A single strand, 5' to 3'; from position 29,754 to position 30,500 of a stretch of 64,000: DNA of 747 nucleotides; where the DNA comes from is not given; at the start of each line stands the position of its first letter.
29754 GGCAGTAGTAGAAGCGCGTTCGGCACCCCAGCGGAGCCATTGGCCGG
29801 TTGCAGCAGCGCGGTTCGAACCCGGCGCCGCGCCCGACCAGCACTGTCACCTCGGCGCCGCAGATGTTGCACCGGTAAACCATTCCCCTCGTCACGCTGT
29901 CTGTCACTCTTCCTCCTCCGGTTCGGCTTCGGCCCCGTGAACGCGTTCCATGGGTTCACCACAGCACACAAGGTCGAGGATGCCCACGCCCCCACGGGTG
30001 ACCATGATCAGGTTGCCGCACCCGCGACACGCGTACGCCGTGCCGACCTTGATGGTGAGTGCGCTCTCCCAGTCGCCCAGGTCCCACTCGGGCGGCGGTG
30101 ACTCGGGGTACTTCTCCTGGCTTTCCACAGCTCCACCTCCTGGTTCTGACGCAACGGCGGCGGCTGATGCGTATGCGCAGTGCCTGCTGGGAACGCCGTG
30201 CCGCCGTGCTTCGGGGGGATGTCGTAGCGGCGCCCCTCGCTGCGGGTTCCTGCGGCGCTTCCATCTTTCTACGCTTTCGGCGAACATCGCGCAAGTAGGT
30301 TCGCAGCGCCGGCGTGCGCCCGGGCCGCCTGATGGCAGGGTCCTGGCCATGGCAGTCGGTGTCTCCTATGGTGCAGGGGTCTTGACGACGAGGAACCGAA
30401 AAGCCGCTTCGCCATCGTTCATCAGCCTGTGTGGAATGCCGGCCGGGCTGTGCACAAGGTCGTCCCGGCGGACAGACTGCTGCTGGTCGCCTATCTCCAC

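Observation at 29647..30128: Stand-alone and internally duplicated desulforedoxin modules without a superoxide-reductase domain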

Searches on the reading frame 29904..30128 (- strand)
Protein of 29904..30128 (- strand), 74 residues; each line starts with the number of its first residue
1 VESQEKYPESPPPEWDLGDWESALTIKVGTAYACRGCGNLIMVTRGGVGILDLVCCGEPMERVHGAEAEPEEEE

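Call 3: search_protein_families(library=pfam, proteins=[window:29904-30128:-], max_evalue=0.01)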
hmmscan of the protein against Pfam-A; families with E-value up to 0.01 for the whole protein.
window:29904-30128:- (74 aa): 1 family
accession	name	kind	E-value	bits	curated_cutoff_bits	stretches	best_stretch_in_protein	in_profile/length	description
PF06397.17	Desulfoferrod_N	-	3.8e-09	36.5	23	1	29-62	4-35/36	Desulfoferrodoxin, N-terminal domain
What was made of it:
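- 29904..30128 (-): Gene for the 74-aa single-domain Dx-like protein ('Dx74'). It has an acidic N-terminal extension with a conserved EW-x4-WE-x-ALTI-x-VG motif, one CxxC-X17-CC domain and an acidic tail. PF06397 E 3.8e-9 (call 3).
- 29943..30044 (-): Dx domain of Dx74 (residues 29-62): YACRGCG...VCCGEPM. Pfam stretch 29-62 (call 3).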

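Call 4: search_protein_families(library=ncbifam, proteins=[window:29904-30128:-], max_evalue=0.01)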
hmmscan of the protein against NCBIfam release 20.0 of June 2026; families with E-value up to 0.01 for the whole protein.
window:29904-30128:- (74 aa): 2 families
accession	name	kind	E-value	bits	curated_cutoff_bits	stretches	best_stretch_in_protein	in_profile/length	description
TIGR00319.1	desulf_FeS4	domain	8.6e-07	28.5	36.05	1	30-60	6-34/34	desulfoferrodoxin FeS4 iron-binding domain-containing protein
TIGR00320.1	dfx_rbo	equivalog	2.1e-06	27.9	146.9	1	31-67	7-41/125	desulfoferrodoxin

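Call 10: find_homologous_proteins(query=window:29904-30128:-)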
Query window:29904-30128:- (74 aa): 15 proteins with E <= 0.001 among 15 candidates.
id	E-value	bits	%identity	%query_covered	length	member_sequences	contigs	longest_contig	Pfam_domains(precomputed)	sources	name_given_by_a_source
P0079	1.6e-44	167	100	100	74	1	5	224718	PF06397.18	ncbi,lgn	-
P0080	2.1e-30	122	74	92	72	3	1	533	PF06397.18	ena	-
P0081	1.4e-27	113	70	89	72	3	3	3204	PF06397.18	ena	-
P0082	3.7e-27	112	78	85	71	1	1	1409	PF06397.18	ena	-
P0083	4.6e-27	111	69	95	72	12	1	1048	-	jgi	-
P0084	1.3e-26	110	65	93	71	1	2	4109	PF06397.18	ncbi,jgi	ncbi:MAG: hypothetical protein ACYS8K_07005 [Planctomycetota bacterium]|jgi:hypothetical protein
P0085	1.4e-26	110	70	93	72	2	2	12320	PF06397.18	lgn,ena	-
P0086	1.4e-26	110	68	95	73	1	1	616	PF06397.18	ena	-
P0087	6.5e-26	108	70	85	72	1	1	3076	PF06397.18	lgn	-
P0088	9.0e-26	107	65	93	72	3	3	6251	PF06397.18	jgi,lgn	jgi:hypothetical protein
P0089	1.7e-25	106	76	78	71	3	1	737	PF06397.18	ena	-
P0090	3.8e-23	99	67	91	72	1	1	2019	-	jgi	jgi:hypothetical protein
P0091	2.9e-22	96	68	84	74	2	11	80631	PF06397.18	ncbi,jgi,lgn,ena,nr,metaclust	ncbi:MAG: hypothetical protein A2498_06000 [Lentisphaerae bacterium RIFOXYC12_FULL_60_16]|nr:MAG: hy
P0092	5.7e-22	95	71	84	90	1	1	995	PF06397.18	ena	-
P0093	1.0e-19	88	58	95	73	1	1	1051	PF06397.18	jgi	jgi:desulfoferrodoxin-like iron-binding protein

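Call 20: search_solved_structures(query=window:29904-30128:-, max_evalue=1, show_alignments=3)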
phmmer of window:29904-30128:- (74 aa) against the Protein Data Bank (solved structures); distinct sequences matched with E-value up to 1: 8.
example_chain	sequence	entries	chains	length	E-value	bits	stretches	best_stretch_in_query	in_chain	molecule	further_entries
1dfx_A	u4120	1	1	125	2.3e-05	27.8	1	31-63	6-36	DESULFOFERRODOXIN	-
2ji2_A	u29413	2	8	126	0.00048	23.6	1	31-63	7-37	Desulfoferrodoxin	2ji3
2ji1_A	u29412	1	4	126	0.00049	23.6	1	31-63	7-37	Desulfoferrodoxin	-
1vzg_A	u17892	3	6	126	0.00062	23.3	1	31-62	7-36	DESULFOFERRODOXIN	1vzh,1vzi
1cfw_A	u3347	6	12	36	0.0026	21.3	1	29-61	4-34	PROTEIN (DESULFOREDOXIN) | DESULFOREDOXIN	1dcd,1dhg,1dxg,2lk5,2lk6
5fj8_I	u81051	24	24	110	0.092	16.4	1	34-61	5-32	DNA-DIRECTED RNA POLYMERASE III SUBUNIT RPC10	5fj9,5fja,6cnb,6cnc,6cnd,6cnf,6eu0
9e71_Bc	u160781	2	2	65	0.29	14.8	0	7-43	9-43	Small zinc finger protein HVO-2753-like zinc-binding pocket domain-containing protein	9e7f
8hil_L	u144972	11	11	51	0.88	13.2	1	9-43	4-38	DNA-directed RNA polymerases II, IV and V subunit 12 | DNA-directed RNA polymerase II, IV and V subunit 12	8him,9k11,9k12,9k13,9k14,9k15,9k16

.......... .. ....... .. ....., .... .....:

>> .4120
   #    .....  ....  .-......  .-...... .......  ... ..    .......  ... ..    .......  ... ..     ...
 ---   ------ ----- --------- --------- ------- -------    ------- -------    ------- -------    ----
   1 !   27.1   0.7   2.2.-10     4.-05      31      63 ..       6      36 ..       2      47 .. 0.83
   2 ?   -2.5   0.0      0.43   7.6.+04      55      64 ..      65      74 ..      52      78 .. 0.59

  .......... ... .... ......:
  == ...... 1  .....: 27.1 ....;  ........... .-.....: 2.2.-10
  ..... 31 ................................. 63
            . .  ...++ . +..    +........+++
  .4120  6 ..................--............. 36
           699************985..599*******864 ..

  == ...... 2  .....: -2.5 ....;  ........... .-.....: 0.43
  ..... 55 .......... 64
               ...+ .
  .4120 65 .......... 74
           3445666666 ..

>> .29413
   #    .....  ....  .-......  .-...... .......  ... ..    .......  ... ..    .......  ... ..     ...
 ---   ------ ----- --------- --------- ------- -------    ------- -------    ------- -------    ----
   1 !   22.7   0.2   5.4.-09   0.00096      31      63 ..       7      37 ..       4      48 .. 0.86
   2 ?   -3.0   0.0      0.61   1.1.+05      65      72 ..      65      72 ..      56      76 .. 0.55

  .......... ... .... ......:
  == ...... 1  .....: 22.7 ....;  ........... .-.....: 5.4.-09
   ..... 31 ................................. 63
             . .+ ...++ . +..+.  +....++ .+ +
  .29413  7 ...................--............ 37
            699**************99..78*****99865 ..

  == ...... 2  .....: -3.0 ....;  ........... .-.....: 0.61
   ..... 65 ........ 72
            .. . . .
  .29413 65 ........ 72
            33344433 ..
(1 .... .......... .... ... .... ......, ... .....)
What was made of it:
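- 29943..30044 (-): Alignment to 1DFX/1DXG shows a 2-residue insertion (call 20).
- Closest known: Desulfoferrodoxin / 2Fe-superoxide reductase. Same: These are the best PDB sequence hits for Dx74, with 1dfx at E 2.3e-5 (call 20).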

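Call 42: predict_structure(alignment_id=A2)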
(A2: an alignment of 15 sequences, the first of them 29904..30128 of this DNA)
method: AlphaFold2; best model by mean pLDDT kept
length: 74 residues; sequences in the alignment: 15
mean_pLDDT: 72.6   pTM: 0.48
mean pLDDT of the five models: 72.6, 67.8, 67.6, 61.8, 59.9
residues with pLDDT >= 90: 0; 70-90: 41; 50-70: 33; < 50: 0
segments of 3 or more residues with pLDDT < 50: none
pLDDT, mean of each block of 10 residues (from residue 1): 62 65 71 87 80 79 69 58
secondary structure, 60 per line:
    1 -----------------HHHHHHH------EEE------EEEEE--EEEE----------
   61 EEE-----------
elements in order: H18-24 E31-33 E40-44 E47-50 E61-63

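Call 57: find_related_loci(query=A2, collection=metagenome_contigs, flank=3000)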
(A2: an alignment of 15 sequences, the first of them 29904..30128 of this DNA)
Query A2 (74 aa) in metagenome_contigs; peptide patterns used: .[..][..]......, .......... (x = any residue, [..] = any of these).
104 stretches matched a pattern; 25 encode a relative of the query (tblastn E <= 1e-3); 25 distinct loci.
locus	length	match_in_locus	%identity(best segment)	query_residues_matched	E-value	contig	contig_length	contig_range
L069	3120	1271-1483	68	3-73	2e-31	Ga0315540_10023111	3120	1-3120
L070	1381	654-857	69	1-68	1e-31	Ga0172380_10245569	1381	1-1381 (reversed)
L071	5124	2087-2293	70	5-72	3e-30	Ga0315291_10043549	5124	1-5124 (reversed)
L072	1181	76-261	71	3-64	2e-30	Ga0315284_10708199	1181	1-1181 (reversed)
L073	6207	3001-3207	71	5-72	5e-30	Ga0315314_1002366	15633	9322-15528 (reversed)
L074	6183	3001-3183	72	8-72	4e-28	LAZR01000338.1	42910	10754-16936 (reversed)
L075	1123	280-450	72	7-63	8e-28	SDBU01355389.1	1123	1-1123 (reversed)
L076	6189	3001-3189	68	9-71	7e-27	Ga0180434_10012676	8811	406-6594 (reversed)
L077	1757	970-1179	59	2-71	9e-27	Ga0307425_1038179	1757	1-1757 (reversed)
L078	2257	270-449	69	3-63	1e-26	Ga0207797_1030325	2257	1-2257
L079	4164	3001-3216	58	3-74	2e-26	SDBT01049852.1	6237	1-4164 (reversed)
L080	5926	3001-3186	68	2-63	4e-26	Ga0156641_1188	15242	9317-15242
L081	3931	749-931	67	9-69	7e-26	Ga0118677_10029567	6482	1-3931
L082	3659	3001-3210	60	4-72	6e-26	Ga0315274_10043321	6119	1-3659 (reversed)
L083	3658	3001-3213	61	3-74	7e-26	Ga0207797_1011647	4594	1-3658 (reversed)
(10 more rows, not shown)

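Call 66: fold_search(model_id=the predicted structure, library=pdb)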
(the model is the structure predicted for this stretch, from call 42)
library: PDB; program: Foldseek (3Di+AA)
matches with E <= 10: 118; with E <= 0.001: 0
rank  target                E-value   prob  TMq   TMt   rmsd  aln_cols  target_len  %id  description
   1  1dfx                  1.3e-01  0.97  0.37  0.23   4.9        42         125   45  DESULFOFERRODOXIN FROM DESULFOVIBRIO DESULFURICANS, ATCC 27774 (released 1998-10-14)
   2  2ji2_A                1.6e-01  0.98  0.39  0.24   4.9        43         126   32  X-ray structure of E114A mutant of superoxide reductase from Desulfoarculus baarsii in the native, reduced form (released 2007-05-01)
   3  2ji2_B                2.1e-01  0.97  0.38  0.24   4.9        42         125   33  X-ray structure of E114A mutant of superoxide reductase from Desulfoarculus baarsii in the native, reduced form (released 2007-05-01)
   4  1dxg_A                2.6e-01  0.96  0.36  0.69   4.4        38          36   39  CRYSTAL STRUCTURE OF DESULFOREDOXIN FROM DESULFOVIBRIO GIGAS AT 1.8 A RESOLUTION (released 1997-11-12)
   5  2ji1_A                3.3e-01  0.93  0.38  0.24   5.0        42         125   33  X-ray structure of wild-type superoxide reductase from Desulfoarculus baarsii (released 2007-05-01)
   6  1vzg_A                5.1e-01  0.85  0.37  0.23   4.9        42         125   33  Structure of superoxide reductase bound to ferrocyanide and active site expansion upon X-ray induced photoreduction (released 2004-08-27)
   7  3g65_B                1.6e+00  0.06  0.15  0.09  10.1        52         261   19  Crystal Structure of the Human Rad9-Rad1-Hus1 DNA Damage Checkpoint Complex (released 2009-05-26)
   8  3n3f_B                2.1e+00  0.38  0.30  0.39   3.8        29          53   24  Crystal Structure of the Human Collagen XV Trimerization Domain: A Potent Trimerizing Unit Common to Multiplexin Colla (released 2010-10-20)
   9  3n7d_B                2.7e+00  0.35  0.30  0.39   2.5        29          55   21  Crystal structure of CopK bound to Cu(I) and Cu(II) (released 2011-06-01)
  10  3wwl                  2.7e+00  0.13  0.24  0.31   7.7        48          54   14  Crystal structure of lysine biosynthetic amino acid carrier protein LysW from Thermus thermophilus conjugated with alpha (released 2014-11-19)
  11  3n7d_A                3.1e+00  0.30  0.30  0.36   2.6        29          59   21  Crystal structure of CopK bound to Cu(I) and Cu(II) (released 2011-06-01)
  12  8gla_B                3.1e+00  0.16  0.28  0.09   6.6        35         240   14  Co-crystal structure of caPCNA bound to the AOH1996 derivative, AOH1996-1LE (released 2023-07-26)
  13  5a2a                  3.3e+00  0.18  0.28  0.05   2.9        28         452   25  Crystal Structure of Anoxybacillus Alpha-amylase Provides Insights into a New Glycosyl Hydrolase Subclass (released 2016-03-30)
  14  9a3z_B                3.7e+00  0.20  0.31  0.09   4.3        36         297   19  A predicted model of tissue transglutaminase 2 (TG2) in complex with plasma fibronectin's gelatin binding domain (FNI6 (released 2024-02-02)
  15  6sao_A                3.7e+00  0.15  0.27  0.06   2.9        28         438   18  Structural and functional characterisation of three novel fungal amylases with enhanced stability and pH tolerance (released 2019-10-23)
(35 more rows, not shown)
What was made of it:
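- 29904..30128 (-): AF2 pLDDT is 72.6, and the top Foldseek hits are Dfx and Dx (calls 42, 66).
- On Desulforedoxin / Desulfoferrod_N domain (Pfam PF06397): Dfx and Dx are the top hits for Dx74 (prob 0.96-0.98; call 66).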

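Call 69: search_protein_families(library=pfam, proteins=[L073:2597-3001:+], max_evalue=0.001)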
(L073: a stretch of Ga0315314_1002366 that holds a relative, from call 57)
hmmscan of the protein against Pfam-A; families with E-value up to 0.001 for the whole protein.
L073:2597-3001:+ (134 aa): 3 families
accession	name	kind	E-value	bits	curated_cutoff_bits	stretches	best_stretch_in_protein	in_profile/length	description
PF22751.1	DUF488-N3a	-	5.3e-29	101.4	27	1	7-117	1-117/118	Active DUF488-N3 subclade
PF22752.1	DUF488-N3i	-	5e-25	89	27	1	7-119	2-116/131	Inactive DUF488-N3 subclade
PF04343.18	DUF488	-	6.8e-21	75.6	22.2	1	9-113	2-120/121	Domain of unknown function DUF488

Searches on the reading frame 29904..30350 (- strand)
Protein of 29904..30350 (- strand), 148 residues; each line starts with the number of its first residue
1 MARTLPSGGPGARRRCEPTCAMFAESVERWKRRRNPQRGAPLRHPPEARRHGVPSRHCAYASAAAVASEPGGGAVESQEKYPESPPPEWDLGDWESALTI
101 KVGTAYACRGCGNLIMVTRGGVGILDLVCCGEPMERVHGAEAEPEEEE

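Call 3: search_protein_families(library=pfam, proteins=[window:29904-30350:-], max_evalue=0.01)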
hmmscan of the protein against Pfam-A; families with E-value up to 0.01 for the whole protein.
window:29904-30350:- (148 aa): 1 family
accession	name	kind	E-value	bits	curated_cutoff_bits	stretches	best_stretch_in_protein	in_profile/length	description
PF06397.17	Desulfoferrod_N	-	1.2e-08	34.8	23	1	103-136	4-35/36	Desulfoferrodoxin, N-terminal domain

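Call 4: search_protein_families(library=ncbifam, proteins=[window:29904-30350:-], max_evalue=0.01)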
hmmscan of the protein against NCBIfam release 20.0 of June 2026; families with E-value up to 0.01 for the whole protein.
window:29904-30350:- (148 aa): 2 families
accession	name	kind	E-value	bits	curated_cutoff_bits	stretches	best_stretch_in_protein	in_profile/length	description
TIGR00319.1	desulf_FeS4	domain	2.8e-06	26.9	36.05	1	105-134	7-34/34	desulfoferrodoxin FeS4 iron-binding domain-containing protein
TIGR00320.1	dfx_rbo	equivalog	8.6e-06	26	146.9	1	105-140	7-40/125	desulfoferrodoxin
